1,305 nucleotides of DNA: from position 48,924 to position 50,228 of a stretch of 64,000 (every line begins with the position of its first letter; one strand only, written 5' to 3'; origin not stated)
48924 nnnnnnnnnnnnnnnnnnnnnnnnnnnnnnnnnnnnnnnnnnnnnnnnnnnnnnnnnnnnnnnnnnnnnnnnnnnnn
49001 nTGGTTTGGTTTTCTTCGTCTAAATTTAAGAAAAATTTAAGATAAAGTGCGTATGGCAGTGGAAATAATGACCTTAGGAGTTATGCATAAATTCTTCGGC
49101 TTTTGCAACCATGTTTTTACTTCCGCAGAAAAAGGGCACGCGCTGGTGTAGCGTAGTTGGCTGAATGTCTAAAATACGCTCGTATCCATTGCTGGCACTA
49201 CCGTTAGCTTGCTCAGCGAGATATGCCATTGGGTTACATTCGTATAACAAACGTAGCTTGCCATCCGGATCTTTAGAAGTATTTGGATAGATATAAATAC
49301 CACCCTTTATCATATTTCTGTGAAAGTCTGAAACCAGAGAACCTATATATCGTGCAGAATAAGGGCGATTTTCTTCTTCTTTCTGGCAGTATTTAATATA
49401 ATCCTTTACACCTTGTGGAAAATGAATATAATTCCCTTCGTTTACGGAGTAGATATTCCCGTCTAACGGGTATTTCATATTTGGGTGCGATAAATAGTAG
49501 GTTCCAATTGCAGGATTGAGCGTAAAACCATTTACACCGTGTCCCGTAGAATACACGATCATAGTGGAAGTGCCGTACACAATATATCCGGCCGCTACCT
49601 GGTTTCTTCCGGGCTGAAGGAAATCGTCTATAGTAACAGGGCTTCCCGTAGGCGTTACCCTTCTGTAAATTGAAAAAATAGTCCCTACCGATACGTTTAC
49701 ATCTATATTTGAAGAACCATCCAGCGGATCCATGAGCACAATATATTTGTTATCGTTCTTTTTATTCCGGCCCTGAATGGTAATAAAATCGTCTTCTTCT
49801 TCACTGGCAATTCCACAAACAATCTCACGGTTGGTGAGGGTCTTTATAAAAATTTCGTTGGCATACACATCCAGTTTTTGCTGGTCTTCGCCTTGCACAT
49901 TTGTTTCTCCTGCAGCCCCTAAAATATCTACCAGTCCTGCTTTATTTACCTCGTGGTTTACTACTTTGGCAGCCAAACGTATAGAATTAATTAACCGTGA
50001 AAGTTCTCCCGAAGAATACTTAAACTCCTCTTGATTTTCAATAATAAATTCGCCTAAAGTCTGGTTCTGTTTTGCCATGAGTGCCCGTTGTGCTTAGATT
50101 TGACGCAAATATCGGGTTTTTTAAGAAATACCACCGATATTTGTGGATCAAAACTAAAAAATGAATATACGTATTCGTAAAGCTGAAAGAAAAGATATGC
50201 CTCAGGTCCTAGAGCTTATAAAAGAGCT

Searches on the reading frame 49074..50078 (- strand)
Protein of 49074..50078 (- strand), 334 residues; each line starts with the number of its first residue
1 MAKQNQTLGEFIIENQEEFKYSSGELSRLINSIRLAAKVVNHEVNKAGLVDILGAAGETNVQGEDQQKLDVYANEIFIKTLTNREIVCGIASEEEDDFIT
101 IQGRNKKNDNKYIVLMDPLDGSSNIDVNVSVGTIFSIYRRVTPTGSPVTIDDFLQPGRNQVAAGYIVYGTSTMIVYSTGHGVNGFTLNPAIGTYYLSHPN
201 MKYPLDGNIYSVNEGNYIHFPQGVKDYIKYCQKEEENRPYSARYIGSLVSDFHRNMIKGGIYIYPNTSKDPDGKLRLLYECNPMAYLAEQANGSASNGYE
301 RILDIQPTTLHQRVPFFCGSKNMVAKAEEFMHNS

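Call 11: search_protein_families(library=pfam, proteins=[window:49074-50078:-])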
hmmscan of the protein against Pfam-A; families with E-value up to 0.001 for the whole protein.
window:49074-50078:- (334 aa): 2 families
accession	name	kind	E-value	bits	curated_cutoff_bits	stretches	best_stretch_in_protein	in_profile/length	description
PF00316.25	FBPase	-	2.8e-79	265.6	34.8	1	7-199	2-191/191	Fructose-1-6-bisphosphatase, N-terminal domain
PF18913.5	FBPase_C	-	7.3e-48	162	27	1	206-331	4-126/127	Fructose-1-6-bisphosphatase, C-terminal domain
